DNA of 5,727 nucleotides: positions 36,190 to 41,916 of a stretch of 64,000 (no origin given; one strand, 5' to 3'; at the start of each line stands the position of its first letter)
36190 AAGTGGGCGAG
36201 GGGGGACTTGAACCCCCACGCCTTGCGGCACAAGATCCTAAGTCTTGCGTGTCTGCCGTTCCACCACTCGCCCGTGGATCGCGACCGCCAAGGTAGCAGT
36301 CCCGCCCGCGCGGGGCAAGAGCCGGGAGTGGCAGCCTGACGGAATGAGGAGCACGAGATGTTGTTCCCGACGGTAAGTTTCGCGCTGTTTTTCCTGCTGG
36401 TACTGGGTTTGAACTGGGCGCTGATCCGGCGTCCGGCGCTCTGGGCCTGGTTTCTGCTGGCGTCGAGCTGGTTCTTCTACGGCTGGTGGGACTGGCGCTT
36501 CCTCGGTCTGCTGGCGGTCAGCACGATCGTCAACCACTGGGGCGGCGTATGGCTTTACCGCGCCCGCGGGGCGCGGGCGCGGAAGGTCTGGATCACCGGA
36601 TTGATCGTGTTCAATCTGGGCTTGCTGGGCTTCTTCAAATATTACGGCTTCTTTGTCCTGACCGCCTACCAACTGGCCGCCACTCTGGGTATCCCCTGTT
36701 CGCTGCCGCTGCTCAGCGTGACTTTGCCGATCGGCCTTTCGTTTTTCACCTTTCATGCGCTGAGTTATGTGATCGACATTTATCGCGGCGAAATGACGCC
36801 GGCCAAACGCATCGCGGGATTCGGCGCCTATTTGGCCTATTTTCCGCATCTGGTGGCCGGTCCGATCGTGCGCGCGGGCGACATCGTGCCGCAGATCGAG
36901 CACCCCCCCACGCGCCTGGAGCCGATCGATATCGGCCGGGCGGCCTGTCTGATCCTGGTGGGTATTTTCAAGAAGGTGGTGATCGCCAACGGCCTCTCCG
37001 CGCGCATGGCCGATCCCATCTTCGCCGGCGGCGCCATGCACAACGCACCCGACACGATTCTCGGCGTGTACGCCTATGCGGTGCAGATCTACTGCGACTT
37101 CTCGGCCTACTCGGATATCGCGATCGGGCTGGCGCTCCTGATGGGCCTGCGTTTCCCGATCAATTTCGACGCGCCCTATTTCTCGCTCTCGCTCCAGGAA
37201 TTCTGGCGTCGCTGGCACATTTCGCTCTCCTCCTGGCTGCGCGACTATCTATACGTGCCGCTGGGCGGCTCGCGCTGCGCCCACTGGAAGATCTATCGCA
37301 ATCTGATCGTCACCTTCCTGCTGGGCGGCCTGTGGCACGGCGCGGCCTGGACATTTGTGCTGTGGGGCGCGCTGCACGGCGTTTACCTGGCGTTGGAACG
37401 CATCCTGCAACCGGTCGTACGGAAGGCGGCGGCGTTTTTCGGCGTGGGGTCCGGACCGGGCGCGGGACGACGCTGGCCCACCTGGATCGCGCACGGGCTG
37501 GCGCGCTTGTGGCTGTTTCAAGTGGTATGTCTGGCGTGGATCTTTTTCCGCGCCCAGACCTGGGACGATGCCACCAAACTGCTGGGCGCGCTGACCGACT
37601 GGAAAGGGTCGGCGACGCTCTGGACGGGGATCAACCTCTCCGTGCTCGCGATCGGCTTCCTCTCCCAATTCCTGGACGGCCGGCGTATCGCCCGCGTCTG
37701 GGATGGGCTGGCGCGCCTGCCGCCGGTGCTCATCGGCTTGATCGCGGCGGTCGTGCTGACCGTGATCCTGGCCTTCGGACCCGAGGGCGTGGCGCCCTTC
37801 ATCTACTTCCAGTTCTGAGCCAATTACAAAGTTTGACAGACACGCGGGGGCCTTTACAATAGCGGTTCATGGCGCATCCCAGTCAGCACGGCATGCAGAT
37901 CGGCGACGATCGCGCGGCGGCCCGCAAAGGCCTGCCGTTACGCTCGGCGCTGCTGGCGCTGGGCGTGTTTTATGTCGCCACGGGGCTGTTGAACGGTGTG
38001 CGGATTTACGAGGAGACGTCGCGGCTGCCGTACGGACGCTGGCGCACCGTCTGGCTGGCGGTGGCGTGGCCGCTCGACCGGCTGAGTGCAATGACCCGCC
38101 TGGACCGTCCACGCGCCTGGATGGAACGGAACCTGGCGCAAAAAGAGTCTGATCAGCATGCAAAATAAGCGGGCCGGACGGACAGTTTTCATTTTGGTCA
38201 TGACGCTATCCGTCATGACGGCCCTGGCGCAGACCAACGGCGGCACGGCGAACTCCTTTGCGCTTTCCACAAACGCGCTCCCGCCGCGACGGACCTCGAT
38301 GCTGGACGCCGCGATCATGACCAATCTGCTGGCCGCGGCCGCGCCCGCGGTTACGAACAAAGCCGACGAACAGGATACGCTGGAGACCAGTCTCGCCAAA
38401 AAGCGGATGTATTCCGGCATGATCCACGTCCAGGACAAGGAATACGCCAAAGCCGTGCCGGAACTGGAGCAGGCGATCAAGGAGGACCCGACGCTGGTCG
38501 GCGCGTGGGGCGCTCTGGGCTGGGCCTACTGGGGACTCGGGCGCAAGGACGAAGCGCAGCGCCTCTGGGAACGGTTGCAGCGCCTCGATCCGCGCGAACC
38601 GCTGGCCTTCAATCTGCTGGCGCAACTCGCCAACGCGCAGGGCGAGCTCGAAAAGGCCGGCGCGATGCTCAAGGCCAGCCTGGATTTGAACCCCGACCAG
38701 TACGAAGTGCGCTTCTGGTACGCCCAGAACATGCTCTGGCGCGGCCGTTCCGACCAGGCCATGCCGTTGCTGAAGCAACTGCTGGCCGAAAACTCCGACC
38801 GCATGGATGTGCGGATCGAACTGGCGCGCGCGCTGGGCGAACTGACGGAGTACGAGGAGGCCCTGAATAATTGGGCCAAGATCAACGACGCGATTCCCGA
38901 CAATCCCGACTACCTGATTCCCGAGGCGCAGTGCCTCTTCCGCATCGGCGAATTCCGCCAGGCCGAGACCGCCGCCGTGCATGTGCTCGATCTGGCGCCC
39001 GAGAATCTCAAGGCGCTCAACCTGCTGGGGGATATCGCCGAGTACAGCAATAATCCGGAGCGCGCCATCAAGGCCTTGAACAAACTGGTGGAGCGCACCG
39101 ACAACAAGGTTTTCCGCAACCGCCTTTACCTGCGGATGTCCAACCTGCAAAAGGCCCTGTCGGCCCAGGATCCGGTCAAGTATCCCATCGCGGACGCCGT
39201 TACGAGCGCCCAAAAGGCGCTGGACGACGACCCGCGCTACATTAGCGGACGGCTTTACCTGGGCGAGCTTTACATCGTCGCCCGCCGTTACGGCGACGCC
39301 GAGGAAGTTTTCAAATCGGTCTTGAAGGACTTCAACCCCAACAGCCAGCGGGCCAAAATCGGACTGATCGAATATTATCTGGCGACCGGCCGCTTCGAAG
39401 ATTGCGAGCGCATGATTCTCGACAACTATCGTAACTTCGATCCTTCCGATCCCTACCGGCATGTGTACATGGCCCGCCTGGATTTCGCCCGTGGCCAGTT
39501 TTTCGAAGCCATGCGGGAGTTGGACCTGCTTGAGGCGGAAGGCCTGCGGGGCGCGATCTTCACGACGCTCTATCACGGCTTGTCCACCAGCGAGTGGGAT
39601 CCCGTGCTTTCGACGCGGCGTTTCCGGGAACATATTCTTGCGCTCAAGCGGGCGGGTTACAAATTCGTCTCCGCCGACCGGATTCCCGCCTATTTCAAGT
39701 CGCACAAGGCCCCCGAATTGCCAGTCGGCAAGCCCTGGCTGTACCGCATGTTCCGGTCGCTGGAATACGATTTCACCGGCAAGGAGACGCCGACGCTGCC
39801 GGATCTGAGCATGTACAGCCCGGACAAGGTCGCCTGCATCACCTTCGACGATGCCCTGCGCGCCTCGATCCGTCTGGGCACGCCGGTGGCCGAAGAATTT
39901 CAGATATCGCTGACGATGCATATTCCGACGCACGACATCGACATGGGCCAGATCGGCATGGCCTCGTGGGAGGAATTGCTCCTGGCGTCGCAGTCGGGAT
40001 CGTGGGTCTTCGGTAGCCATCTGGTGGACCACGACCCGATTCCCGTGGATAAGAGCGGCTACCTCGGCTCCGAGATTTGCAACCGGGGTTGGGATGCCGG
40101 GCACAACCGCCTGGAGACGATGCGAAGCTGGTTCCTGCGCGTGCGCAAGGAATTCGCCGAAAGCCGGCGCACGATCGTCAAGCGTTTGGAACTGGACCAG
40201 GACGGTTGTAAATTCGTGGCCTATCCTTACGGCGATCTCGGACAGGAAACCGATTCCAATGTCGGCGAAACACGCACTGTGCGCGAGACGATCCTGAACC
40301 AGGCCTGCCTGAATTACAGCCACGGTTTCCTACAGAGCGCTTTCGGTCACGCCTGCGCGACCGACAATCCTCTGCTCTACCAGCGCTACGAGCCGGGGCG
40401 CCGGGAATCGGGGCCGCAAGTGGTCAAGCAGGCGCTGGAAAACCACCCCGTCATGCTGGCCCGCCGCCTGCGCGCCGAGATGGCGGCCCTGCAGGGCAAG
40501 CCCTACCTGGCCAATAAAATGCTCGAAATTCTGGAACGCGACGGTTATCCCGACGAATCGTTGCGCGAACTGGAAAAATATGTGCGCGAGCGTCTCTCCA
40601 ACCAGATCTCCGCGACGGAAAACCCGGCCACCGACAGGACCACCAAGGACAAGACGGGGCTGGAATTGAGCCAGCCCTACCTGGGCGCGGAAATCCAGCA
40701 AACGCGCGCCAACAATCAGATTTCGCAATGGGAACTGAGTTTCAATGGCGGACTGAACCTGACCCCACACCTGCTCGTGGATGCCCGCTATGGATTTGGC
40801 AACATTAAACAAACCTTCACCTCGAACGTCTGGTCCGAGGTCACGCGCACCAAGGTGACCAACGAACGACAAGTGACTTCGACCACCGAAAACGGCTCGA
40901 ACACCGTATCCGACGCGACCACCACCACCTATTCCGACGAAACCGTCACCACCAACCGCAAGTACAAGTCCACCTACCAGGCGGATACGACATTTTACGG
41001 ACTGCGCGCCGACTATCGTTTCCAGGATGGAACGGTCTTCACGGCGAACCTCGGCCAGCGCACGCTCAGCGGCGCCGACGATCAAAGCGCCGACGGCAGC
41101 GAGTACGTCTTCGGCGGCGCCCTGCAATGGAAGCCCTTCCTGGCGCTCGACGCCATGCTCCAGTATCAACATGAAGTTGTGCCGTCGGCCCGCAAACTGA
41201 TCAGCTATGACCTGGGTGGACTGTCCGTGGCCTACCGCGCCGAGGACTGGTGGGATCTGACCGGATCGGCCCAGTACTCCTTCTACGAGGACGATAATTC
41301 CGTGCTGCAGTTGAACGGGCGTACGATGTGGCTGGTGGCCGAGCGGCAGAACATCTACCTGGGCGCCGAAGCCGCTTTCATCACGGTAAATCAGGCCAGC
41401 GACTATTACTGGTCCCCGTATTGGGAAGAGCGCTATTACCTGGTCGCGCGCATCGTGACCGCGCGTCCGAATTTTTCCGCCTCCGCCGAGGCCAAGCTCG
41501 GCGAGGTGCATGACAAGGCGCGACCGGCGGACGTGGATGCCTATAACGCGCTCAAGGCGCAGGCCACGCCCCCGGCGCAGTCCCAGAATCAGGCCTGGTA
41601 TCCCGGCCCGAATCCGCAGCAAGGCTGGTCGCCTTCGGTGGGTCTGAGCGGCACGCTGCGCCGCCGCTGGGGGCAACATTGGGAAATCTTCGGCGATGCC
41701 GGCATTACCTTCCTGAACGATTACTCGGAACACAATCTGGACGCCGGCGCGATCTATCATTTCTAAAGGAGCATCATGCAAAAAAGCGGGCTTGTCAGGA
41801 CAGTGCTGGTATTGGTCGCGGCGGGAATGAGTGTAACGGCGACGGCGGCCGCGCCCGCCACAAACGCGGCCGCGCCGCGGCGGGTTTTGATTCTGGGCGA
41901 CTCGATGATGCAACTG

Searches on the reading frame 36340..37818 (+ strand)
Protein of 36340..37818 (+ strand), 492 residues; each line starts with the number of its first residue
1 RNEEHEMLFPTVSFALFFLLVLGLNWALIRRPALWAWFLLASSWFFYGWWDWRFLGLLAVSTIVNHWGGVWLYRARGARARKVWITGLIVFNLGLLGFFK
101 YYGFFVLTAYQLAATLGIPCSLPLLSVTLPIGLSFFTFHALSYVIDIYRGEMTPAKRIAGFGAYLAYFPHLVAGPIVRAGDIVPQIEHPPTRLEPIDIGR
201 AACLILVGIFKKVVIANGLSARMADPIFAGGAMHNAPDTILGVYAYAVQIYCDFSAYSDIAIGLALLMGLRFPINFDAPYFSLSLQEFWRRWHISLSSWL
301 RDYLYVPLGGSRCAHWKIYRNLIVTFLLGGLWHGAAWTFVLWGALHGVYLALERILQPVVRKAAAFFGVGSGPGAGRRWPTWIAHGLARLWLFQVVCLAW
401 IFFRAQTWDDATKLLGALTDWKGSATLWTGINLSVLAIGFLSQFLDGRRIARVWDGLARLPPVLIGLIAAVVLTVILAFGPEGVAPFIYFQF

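Call 76: search_protein_families(library=pfam, proteins=[window:36340-37818:+], max_evalue=0.0001)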
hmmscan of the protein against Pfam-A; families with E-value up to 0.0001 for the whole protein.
window:36340-37818:+ (492 aa): 1 family
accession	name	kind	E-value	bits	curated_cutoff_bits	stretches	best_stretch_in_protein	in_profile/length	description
PF03062.24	MBOAT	-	8.7e-31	107.9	27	1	161-366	84-307/337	MBOAT, membrane-bound O-acyltransferase family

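Call 77: search_protein_families(library=padloc, proteins=[window:36340-37818:+], max_evalue=0.00001)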
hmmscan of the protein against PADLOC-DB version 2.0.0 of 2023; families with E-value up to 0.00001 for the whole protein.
window:36340-37818:+ (492 aa): 0 families

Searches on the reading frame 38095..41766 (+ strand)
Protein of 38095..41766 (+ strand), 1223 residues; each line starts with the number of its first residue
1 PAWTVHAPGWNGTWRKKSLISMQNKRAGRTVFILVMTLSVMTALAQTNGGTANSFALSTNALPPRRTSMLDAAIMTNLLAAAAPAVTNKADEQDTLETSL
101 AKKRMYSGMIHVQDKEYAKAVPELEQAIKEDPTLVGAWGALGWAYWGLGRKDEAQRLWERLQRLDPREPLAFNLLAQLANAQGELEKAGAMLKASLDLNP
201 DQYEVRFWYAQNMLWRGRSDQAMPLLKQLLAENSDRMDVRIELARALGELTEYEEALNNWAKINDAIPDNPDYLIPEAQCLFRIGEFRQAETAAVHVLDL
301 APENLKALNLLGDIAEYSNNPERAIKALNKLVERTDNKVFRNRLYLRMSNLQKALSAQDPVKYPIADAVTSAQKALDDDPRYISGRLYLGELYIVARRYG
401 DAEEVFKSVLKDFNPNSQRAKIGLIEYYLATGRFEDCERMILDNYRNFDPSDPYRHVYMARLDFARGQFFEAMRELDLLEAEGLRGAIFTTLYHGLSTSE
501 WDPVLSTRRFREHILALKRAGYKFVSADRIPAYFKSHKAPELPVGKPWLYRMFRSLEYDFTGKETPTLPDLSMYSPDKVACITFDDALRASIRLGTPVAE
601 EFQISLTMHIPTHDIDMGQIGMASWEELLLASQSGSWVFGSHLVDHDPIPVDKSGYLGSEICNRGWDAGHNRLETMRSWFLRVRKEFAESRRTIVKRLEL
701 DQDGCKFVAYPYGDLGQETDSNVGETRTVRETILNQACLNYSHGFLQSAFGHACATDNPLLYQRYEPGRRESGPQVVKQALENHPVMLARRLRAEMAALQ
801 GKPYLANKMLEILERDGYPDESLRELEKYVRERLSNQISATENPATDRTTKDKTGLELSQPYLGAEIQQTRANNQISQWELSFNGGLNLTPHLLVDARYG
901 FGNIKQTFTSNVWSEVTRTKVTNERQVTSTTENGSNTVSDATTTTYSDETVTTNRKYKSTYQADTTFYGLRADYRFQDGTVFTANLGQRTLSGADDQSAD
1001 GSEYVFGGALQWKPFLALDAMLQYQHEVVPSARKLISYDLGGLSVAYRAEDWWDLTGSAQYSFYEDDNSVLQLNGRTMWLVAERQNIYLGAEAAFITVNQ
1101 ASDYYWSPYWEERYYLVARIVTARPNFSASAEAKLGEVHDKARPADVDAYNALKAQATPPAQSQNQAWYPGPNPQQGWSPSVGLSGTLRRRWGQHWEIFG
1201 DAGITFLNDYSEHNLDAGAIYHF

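Call 76: search_protein_families(library=pfam, proteins=[window:38095-41766:+], max_evalue=0.0001)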
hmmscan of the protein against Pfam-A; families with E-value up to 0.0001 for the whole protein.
window:38095-41766:+ (1223 aa): 21 families
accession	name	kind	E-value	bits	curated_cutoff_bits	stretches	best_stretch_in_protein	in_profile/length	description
PF14559.12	TPR_19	-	1.2e-34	118.8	25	3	112-178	2-68/68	Tetratricopeptide repeat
PF13432.12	TPR_16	-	2.5e-25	89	32.7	1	140-202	2-64/65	Tetratricopeptide repeat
PF13428.12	TPR_14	-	1.1e-20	72.4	23.5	0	136-178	2-44/44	Tetratricopeptide repeat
PF07719.23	TPR_2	-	9e-18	63.3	27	0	137-167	3-33/34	Tetratricopeptide repeat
PF23914.1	TPR_CcmH_CycH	-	2.4e-16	60.4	42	1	166-271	47-155/158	Cytochrome c-type biogenesis protein H TPR domain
PF13181.12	TPR_8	-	3.5e-15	55.2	25.7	0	137-166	3-32/34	Tetratricopeptide repeat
PF13431.12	TPR_17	-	1.4e-12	47.2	24.4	0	124-155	2-33/34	Tetratricopeptide repeat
PF12895.13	ANAPC3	-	4.6e-12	46.5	27.2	0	196-259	16-78/82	Anaphase-promoting complex, cyclosome, subunit 3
PF00515.34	TPR_1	-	7.3e-10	38.7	27.8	0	170-201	2-33/34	Tetratricopeptide repeat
PF13174.12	TPR_6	-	8e-09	36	26.3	0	141-166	6-31/33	Tetratricopeptide repeat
PF07721.20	TPR_4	-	3.9e-08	33.6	27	0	137-160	3-26/26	Tetratricopeptide repeat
PF13424.12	TPR_12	-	5.5e-07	30.1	30.1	0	278-333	10-73/77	Tetratricopeptide repeat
PF24575.1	TPR_Slam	-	2.7e-06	28.2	35.2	0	202-257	44-101/104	Surface lipoprotein assembly modifier, N-terminal TPR repeats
PF01522.26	Polysacc_deac_1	-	2.7e-06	27.8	23.1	1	576-719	5-112/124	Polysaccharide deacetylase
PF14561.12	TPR_20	-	5.9e-06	27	25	0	190-234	9-53/90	Tetratricopeptide repeat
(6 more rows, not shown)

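Call 77: search_protein_families(library=padloc, proteins=[window:38095-41766:+], max_evalue=0.00001)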
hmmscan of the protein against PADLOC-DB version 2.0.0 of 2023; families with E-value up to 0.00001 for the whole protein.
window:38095-41766:+ (1223 aa): 0 families
